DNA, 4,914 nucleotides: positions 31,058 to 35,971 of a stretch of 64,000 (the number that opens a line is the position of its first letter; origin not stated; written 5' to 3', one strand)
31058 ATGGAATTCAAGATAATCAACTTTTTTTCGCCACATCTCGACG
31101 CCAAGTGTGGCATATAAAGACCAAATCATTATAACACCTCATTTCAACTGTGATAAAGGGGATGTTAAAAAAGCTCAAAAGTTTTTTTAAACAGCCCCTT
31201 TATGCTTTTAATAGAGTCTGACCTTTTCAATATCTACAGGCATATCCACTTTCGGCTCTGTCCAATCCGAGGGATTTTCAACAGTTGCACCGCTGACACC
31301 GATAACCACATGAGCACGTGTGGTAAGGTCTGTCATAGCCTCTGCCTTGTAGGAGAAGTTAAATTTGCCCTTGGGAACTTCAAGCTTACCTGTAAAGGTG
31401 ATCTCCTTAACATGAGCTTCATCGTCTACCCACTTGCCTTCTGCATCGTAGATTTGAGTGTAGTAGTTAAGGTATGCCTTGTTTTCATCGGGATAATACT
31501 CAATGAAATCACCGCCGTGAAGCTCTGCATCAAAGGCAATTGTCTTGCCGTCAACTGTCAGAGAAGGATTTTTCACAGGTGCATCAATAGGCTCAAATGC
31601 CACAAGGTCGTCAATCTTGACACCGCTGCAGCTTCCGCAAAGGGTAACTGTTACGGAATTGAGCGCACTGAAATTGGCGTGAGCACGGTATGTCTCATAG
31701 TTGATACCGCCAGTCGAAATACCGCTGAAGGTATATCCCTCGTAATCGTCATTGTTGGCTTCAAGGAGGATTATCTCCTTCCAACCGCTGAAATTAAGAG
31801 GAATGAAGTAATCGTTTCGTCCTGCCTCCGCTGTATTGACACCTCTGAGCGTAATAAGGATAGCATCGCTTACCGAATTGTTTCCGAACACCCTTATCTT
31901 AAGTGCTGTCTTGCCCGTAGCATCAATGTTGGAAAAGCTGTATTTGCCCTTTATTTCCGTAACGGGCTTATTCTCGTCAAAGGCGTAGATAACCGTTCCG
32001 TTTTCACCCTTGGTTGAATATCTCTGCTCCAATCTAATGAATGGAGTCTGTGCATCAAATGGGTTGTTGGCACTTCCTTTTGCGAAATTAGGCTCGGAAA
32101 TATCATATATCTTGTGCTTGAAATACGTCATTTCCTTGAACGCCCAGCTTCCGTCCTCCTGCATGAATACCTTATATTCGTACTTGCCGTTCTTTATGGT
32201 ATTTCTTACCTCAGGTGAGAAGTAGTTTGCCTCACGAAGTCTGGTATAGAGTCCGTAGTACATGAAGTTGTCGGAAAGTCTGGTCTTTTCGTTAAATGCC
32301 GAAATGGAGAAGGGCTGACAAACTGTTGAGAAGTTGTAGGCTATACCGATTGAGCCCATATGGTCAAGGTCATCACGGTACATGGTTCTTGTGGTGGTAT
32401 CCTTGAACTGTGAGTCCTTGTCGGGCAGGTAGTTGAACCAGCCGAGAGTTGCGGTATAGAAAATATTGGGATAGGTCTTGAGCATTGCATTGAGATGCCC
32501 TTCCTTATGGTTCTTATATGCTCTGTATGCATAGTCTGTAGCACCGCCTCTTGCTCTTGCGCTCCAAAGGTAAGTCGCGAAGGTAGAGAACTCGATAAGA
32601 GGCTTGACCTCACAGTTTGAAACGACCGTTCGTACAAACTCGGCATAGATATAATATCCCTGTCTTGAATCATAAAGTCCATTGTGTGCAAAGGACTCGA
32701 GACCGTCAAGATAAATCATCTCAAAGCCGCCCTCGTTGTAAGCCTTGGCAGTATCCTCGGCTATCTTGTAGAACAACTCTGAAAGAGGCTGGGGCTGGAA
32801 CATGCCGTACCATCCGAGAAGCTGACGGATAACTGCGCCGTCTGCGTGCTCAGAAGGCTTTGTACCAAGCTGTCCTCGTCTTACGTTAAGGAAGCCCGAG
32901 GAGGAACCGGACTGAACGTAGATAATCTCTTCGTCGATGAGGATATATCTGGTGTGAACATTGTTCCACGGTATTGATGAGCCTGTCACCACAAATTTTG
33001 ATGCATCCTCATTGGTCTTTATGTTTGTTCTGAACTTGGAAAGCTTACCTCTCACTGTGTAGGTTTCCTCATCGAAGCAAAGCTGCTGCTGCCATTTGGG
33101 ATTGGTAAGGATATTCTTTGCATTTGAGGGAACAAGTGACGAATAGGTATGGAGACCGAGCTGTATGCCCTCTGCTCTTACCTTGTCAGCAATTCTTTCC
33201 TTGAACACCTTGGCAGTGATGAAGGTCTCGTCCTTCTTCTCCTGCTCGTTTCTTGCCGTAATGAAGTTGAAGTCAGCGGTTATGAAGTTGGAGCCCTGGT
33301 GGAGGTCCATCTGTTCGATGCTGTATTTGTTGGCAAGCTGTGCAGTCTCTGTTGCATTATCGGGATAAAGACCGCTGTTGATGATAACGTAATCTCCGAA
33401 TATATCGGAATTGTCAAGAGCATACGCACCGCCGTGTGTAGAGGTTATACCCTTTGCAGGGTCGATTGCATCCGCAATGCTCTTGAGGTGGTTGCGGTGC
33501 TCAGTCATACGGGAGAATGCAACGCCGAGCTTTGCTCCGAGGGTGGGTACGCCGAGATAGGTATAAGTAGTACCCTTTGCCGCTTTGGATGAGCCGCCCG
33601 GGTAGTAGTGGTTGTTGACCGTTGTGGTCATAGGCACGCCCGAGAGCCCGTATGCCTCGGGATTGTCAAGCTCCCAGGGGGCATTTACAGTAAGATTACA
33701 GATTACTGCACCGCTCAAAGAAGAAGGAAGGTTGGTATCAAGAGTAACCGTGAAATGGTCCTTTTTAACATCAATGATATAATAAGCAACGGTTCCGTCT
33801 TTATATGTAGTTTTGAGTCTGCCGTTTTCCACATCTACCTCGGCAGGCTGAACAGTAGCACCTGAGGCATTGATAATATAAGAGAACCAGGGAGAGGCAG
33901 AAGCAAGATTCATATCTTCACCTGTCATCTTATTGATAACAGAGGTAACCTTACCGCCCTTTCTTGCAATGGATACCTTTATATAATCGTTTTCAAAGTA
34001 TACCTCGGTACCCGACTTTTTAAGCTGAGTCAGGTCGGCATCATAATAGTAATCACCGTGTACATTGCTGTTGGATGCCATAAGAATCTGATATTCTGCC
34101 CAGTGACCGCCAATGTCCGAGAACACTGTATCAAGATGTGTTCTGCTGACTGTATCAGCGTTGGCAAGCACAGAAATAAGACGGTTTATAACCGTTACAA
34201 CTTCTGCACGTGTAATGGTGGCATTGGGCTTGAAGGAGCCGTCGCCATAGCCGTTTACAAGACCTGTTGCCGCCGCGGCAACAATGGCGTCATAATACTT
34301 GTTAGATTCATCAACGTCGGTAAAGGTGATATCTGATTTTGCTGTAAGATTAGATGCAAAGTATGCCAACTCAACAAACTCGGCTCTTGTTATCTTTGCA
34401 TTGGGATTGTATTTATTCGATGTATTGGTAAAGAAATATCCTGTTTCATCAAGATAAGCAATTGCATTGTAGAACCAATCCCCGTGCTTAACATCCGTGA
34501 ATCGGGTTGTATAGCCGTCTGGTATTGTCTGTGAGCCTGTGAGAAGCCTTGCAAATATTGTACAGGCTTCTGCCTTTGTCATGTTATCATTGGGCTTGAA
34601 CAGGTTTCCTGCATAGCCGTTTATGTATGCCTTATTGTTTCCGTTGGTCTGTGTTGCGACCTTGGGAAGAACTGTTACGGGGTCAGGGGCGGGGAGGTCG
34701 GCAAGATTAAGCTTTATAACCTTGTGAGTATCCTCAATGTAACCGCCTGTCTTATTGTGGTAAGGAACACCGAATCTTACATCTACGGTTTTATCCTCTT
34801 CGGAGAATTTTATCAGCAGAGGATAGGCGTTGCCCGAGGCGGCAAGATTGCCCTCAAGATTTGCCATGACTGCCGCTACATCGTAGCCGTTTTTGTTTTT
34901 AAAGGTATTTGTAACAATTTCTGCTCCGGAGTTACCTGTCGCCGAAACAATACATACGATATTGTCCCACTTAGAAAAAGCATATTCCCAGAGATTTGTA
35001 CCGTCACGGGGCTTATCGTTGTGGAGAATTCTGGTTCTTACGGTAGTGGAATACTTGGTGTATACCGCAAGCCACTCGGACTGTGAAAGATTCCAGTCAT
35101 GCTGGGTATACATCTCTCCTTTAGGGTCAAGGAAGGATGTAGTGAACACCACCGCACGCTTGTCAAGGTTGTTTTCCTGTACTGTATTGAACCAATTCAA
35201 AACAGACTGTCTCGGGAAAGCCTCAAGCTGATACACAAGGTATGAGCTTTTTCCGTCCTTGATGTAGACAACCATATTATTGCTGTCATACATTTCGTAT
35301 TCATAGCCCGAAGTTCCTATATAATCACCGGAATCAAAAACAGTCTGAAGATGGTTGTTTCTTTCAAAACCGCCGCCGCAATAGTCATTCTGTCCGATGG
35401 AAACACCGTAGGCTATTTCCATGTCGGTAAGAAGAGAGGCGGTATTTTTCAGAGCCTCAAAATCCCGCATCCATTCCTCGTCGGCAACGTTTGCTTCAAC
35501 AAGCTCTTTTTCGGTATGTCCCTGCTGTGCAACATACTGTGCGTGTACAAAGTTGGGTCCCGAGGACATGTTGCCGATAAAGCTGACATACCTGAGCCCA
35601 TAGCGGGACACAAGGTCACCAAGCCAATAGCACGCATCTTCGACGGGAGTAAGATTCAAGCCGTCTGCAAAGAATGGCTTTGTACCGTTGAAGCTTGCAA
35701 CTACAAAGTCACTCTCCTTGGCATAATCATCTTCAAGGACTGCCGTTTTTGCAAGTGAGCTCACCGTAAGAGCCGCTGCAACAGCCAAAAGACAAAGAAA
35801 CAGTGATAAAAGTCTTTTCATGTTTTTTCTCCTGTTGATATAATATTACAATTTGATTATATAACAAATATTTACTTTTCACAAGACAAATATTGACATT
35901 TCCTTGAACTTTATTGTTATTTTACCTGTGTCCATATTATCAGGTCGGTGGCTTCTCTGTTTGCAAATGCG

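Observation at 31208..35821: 1537-aa surface protein with an internal SLH triplet and about 1300 aa of unassigned sequence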

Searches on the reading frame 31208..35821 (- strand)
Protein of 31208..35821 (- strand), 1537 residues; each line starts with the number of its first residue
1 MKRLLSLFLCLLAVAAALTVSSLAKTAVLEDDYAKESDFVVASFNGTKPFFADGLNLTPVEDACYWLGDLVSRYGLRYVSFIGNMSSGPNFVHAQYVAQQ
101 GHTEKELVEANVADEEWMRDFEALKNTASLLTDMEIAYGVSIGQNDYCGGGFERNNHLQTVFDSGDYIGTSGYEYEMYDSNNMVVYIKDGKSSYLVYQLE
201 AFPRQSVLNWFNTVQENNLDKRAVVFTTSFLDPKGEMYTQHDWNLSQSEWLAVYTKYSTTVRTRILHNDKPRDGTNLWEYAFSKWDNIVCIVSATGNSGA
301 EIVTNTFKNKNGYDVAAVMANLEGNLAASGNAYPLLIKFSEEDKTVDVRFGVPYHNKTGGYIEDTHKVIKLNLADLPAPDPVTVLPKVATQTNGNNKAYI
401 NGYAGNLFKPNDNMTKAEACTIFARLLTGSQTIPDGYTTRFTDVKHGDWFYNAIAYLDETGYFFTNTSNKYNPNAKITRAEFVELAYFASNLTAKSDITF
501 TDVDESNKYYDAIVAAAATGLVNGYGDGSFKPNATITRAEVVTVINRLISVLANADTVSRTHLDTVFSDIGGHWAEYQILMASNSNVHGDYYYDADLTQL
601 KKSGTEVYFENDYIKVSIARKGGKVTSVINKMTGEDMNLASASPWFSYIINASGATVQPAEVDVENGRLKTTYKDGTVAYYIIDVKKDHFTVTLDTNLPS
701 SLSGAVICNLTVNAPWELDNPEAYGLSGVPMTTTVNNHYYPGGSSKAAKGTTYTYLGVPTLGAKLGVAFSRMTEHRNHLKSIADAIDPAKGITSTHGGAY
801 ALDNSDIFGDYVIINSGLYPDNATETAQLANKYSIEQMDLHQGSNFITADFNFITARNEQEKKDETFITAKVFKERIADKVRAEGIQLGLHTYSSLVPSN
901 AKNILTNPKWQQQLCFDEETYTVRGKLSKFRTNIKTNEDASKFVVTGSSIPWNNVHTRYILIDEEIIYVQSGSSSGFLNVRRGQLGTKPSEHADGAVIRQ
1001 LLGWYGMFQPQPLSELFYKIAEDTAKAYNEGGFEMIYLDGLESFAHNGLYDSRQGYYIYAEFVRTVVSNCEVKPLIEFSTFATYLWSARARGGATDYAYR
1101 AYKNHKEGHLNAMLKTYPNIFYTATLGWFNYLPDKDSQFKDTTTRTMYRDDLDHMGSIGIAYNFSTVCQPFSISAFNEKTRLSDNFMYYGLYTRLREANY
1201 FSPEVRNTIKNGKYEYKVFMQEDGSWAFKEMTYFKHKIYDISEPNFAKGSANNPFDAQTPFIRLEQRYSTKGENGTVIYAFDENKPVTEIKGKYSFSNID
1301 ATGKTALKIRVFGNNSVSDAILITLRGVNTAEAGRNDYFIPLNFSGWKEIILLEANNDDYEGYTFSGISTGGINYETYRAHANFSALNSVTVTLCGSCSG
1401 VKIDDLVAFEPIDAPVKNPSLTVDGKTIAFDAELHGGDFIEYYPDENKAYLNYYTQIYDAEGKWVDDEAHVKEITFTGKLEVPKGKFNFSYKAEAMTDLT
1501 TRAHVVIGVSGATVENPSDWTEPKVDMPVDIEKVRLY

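Call 3: search_protein_families(library=pfam, proteins=[window:31208-35821:-], max_evalue=1)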
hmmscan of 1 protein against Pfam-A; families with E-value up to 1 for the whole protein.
window:31208-35821:- (1537 aa): 3 families
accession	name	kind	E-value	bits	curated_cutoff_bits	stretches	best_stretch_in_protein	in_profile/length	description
PF00395.25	SLH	-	5.6e-30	103.5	20.8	3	499-541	1-43/44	S-layer homology domain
PF05984.18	Cytomega_UL20A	-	0.031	15.1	27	1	783-826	41-85/107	Cytomegalovirus UL20A protein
PF14173.11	ComGG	-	0.043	14.7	25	1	665-700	38-73/95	ComG operon protein 7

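Call 4: search_protein_families(library=ncbifam, proteins=[window:31208-35821:-], max_evalue=1)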
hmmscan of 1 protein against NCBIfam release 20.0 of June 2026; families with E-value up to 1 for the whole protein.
window:31208-35821:- (1537 aa): 1 family
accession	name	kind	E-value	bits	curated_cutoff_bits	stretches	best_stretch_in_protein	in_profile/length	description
NF033190.2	inl_like_NEAT_1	exception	2.5e-12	45.9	1275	1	440-586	581-724/754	NEAT domain-containing leucine-rich repeat protein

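Call 5: search_solved_structures(query=window:31208-35821:-, max_evalue=1)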
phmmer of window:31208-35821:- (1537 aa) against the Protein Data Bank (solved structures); distinct sequences matched with E-value up to 1: 5.
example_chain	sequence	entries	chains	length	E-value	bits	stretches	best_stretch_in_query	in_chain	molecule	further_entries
6bt4_A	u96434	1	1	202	2.4e-08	35.3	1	396-545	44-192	S-layer protein sap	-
3pyw_A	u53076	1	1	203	4.5e-08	34.4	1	397-545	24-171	S-layer protein sap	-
9g93_A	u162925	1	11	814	2.9e-07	31.7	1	397-547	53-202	S-layer protein sap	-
8bz2_A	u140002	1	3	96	0.00017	22.5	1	500-557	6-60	S-layer homology domain-containing protein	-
7a50_A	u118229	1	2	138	0.013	16.2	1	1120-1218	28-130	Nanobody Nb26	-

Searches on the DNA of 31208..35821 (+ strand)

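Call 16: search_dna_similar(query=window:31208-35821:+, collection=plasmids, mode=near)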
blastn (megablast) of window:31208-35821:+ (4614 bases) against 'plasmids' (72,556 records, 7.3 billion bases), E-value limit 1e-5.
No match.
